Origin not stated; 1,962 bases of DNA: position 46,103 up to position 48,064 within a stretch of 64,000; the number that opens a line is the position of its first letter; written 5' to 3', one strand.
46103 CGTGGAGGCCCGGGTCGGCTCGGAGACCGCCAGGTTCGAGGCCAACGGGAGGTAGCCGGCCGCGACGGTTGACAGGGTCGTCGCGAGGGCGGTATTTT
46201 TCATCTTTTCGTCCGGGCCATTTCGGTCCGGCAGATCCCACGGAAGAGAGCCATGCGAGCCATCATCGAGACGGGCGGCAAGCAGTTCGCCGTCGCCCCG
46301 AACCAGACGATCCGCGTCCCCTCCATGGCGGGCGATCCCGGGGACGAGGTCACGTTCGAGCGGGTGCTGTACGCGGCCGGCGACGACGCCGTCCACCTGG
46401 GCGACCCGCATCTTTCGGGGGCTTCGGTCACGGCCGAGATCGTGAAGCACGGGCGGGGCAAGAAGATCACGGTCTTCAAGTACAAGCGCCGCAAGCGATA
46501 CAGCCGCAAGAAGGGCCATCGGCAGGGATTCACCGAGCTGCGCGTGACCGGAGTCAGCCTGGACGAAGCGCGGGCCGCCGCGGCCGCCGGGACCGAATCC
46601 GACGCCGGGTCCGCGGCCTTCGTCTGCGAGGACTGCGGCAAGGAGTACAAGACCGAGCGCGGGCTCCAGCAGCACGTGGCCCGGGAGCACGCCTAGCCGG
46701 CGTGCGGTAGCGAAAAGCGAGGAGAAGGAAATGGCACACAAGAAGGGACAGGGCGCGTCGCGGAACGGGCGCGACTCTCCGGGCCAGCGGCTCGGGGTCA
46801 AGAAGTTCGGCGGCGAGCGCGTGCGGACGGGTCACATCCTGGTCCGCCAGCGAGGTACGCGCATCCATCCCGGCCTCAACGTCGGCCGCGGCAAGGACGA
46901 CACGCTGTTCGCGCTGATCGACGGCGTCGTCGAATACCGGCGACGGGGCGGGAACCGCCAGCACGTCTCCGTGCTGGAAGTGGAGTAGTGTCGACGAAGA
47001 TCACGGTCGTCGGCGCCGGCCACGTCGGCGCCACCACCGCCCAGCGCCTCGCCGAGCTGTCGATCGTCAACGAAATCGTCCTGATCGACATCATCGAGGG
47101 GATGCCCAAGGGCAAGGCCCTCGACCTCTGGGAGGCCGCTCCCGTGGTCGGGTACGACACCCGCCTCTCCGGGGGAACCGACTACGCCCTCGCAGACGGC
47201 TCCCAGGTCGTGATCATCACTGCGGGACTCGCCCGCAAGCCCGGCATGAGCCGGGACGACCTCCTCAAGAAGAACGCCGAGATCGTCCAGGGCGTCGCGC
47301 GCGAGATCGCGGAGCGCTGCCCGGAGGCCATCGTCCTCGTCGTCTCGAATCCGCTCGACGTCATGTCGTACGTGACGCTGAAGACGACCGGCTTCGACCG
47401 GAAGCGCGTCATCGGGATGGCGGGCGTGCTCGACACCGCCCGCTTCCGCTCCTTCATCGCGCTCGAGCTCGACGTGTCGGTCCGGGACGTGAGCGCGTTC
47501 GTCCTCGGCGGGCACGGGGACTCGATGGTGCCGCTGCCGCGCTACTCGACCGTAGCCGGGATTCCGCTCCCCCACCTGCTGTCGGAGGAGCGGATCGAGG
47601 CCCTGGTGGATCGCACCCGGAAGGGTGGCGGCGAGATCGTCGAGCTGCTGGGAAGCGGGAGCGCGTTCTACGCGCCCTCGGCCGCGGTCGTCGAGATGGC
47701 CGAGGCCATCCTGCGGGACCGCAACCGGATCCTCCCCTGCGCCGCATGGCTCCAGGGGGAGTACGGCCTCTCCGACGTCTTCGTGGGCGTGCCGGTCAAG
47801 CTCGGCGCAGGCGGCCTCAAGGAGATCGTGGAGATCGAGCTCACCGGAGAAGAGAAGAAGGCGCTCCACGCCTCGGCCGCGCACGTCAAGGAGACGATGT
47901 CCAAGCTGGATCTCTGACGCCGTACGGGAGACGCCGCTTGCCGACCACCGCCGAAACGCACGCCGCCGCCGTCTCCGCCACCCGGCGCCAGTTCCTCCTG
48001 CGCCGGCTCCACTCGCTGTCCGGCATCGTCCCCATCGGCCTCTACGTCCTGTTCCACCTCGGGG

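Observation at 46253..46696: Ribosomal protein bL21 carries a C-terminal classical C2H2 zinc-finger motif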

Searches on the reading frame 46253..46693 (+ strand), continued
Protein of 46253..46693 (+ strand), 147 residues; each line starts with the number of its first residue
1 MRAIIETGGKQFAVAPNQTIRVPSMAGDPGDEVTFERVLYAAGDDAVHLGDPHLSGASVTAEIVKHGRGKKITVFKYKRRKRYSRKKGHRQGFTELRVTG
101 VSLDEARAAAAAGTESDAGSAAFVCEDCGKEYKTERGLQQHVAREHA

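Call 40: list_cluster_members(proteins=[P0120, P0111, P0115, P0116, P0119, P0106, P0075, P0047])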
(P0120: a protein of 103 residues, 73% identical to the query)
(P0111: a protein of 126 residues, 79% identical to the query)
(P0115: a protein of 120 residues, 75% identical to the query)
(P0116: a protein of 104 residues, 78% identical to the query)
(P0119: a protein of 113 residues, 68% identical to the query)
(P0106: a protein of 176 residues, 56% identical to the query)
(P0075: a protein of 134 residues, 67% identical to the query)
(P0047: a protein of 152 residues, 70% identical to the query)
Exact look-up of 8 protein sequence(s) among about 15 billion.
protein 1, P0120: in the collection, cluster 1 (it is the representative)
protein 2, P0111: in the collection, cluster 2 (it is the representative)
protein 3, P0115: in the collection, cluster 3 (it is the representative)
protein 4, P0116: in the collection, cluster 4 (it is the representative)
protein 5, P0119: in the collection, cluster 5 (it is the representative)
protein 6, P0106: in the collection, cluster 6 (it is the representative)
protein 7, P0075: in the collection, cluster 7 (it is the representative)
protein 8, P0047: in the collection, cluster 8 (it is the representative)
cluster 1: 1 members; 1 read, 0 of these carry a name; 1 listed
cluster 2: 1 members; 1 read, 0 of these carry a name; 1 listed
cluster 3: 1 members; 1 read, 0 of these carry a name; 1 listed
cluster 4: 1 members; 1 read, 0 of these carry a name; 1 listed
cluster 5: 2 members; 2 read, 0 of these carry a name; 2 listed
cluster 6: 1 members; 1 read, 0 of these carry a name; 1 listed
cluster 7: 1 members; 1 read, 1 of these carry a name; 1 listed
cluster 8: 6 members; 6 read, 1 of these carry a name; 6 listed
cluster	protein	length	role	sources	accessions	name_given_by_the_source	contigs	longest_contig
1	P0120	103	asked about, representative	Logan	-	-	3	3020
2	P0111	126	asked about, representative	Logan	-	-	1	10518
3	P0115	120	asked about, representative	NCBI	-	-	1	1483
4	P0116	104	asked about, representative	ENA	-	-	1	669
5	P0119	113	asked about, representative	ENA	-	-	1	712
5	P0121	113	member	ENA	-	-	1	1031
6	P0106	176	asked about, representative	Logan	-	-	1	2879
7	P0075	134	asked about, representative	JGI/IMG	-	large subunit ribosomal protein L21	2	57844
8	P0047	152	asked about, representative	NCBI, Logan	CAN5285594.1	hypothetical protein BH18GEM1_BH18GEM1_02520 [soil metagenome]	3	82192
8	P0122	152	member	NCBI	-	-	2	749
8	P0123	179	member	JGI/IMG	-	-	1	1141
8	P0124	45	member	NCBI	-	-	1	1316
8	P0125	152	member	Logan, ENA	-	-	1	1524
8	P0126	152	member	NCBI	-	-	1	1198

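Call 54: find_encoding_contigs(protein=P0115, flank=1500, max_places=2)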
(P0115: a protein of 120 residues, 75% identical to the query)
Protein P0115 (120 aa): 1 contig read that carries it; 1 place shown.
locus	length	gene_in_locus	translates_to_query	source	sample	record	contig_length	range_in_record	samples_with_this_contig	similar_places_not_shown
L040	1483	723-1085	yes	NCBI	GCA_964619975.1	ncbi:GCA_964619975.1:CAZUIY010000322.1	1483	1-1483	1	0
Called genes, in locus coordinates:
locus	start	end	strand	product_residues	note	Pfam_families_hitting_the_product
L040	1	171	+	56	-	?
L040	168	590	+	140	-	-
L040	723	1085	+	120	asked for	PF00829:Ribosomal_L21p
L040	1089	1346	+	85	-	PF01016:Ribosomal_L27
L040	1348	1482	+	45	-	?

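Call 56: find_encoding_contigs(protein=P0116, flank=1500, max_places=2)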
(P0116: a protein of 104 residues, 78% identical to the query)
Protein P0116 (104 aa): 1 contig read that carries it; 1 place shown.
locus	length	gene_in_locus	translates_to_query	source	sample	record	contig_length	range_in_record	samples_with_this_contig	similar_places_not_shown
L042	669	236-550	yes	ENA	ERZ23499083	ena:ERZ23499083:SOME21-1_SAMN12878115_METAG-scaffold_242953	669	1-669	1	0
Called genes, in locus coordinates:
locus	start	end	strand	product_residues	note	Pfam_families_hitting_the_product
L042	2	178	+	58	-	?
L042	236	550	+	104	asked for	PF00829:Ribosomal_L21p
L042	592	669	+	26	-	?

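Call 57: find_encoding_contigs(protein=P0119, flank=1500, max_places=2)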
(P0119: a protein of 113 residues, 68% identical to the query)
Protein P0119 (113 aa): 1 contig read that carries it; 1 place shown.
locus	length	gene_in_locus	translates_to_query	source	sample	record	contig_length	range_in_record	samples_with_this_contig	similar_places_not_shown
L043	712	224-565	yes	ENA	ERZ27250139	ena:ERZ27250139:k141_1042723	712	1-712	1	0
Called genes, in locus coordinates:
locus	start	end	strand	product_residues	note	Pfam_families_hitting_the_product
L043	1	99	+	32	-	?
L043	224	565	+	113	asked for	PF00829:Ribosomal_L21p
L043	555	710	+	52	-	?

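Call 67: search_protein_families(library=pfam, alignment_id=A2, max_evalue=0.01)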
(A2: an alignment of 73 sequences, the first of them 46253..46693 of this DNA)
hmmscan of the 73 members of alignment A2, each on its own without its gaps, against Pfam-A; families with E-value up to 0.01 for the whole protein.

A. member 1, window:46253-46693:+ (147 aa): 5 families
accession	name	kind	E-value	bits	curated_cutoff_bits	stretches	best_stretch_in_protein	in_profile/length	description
PF00829.26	Ribosomal_L21p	-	2e-36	124.6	27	1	1-101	1-99/99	Ribosomal prokaryotic L21 protein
PF00096.32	zf-C2H2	-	0.00013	22.6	25.2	1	123-146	1-23/23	Zinc finger, C2H2 type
PF13894.12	zf-C2H2_4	-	0.00029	21.7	27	1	123-146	1-24/24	C2H2-type zinc finger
PF21816.3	Zap1_zf1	-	0.0017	18.5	27.2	1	127-146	7-26/27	Zap1, C2H2 zinc finger 1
PF12171.14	zf-C2H2_jaz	-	0.0058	17.2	22.6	1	123-142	2-21/27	Zinc-finger double-stranded RNA-binding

B. families by the number of members that match (of 73 scanned): 16 families
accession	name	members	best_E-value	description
PF00829.26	Ribosomal_L21p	73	1.9e-40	Ribosomal prokaryotic L21 protein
PF00096.32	zf-C2H2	61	6.2e-06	Zinc finger, C2H2 type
PF13894.12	zf-C2H2_4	59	3.3e-05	C2H2-type zinc finger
PF13912.12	zf-C2H2_6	34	1.5e-05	C2H2-type zinc finger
PF12171.14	zf-C2H2_jaz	27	0.00042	Zinc-finger double-stranded RNA-binding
PF18387.7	zf_C2H2_ZHX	19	0.0007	Zinc-fingers and homeoboxes C2H2 finger domain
PF21816.3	Zap1_zf1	8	0.0003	Zap1, C2H2 zinc finger 1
PF23612.1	zf-C2H2_ZN142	7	0.00093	ZN142 C2H2 zinc finger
PF05605.18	zf-Di19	5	0.0017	Drought induced 19 protein (Di19), zinc-binding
PF23320.1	Zn_SUZ12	3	0.00021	Polycomb protein SUZ12-like, Zn domain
PF16622.11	zf-C2H2_11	2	0.0023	zinc-finger C2H2-type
PF08274.17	Zn_Ribbon_YjdM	2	0.0054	PhnA Zinc-Ribbon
PF07754.17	HVO_2753_ZBP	1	0.0043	Small zinc finger protein HVO_2753-like, Zn-binding pocket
PF21811.2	RdfA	1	0.0056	Rod-determining factor A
PF24759.1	C2HC_ASCIZ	1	0.0076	ASCIZ third C2HC zinc finger domain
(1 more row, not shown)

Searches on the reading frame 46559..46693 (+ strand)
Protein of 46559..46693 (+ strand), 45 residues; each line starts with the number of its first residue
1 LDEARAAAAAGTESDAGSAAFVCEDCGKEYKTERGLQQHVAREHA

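Call 4: search_protein_families(library=pfam, proteins=[window:46559-46693:+], max_evalue=10)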
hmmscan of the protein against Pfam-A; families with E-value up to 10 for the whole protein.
seq(45 aa): 13 families
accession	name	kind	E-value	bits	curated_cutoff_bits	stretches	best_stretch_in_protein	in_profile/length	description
PF00096.32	zf-C2H2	-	2.4e-05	25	25.2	1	21-44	1-23/23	Zinc finger, C2H2 type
PF13894.12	zf-C2H2_4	-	5.3e-05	24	27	1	21-44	1-24/24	C2H2-type zinc finger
PF21816.3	Zap1_zf1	-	0.00023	21.3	27.2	1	25-44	7-26/27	Zap1, C2H2 zinc finger 1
PF12171.14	zf-C2H2_jaz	-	0.00095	19.7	22.6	1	21-40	2-21/27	Zinc-finger double-stranded RNA-binding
PF18387.7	zf_C2H2_ZHX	-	0.0031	17.6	27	1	20-45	4-29/53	Zinc-fingers and homeoboxes C2H2 finger domain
PF23612.1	zf-C2H2_ZN142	-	0.014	15.7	27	1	21-44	1-24/27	ZN142 C2H2 zinc finger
PF23949.1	TSTD2_N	-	0.027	14.7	27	1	18-45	30-55/70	TSTD2 protein N-terminal domain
PF08271.17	Zn_Ribbon_TF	-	0.037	14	29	1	13-27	12-26/43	TFIIB zinc-binding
PF24560.1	zf-C2H2_OTU1_C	-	0.091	12.9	27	1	23-41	7-24/35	Ubiquitin thioesterase OTU1, C-terminal C2H2-type zinc finger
PF07503.17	zf-HYPF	-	0.13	12.5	23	1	22-33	1-12/34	HypF finger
PF18439.7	zf_UBZ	-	0.14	12.2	25.6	1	21-39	3-20/32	Ubiquitin-Binding Zinc Finger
PF13465.12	zf-H2C2_2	-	0.15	12.9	40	1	21-32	15-26/26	Zinc-finger double domain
PF12874.13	zf-met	-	0.18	12.7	21.2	1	21-40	1-20/25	Zinc-finger of C2H2 type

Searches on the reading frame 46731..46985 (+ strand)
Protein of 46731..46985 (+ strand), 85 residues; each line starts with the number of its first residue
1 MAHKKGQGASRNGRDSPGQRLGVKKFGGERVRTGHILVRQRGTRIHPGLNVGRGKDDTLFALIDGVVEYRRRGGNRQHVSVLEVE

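Call 74: search_protein_families(library=pfam, proteins=[window:46731-46985:+], max_evalue=0.001)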
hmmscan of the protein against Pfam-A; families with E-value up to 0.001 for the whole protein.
window:46731-46985:+ (85 aa): 1 family
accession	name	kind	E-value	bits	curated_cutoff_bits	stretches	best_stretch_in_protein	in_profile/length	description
PF01016.24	Ribosomal_L27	-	8.6e-36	122.3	20.5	1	2-81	1-79/79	Ribosomal L27 protein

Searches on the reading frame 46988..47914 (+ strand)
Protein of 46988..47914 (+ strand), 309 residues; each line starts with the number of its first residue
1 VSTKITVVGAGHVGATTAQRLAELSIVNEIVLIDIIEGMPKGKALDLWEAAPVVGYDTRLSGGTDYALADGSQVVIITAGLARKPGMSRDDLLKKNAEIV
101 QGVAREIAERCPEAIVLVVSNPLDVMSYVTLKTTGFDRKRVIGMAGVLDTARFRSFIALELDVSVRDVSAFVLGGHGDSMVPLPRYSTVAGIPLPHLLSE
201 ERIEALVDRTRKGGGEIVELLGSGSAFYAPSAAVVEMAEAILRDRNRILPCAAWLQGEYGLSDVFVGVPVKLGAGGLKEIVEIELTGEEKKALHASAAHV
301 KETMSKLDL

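Call 74: search_protein_families(library=pfam, proteins=[window:46988-47914:+], max_evalue=0.001)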
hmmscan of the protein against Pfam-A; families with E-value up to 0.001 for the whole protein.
window:46988-47914:+ (309 aa): 3 families
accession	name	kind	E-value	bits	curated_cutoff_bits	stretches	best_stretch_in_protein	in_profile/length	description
PF00056.29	Ldh_1_N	-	2e-41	141.7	27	1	3-143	1-141/141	lactate/malate dehydrogenase, NAD binding domain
PF02866.23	Ldh_1_C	-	9.6e-33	114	22.6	1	148-306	3-169/174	lactate/malate dehydrogenase, alpha/beta C-terminal domain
PF03721.20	UDPG_MGDP_dh_N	-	0.00011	22.3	27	1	4-42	2-42/187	UDP-glucose/GDP-mannose dehydrogenase family, NAD binding domain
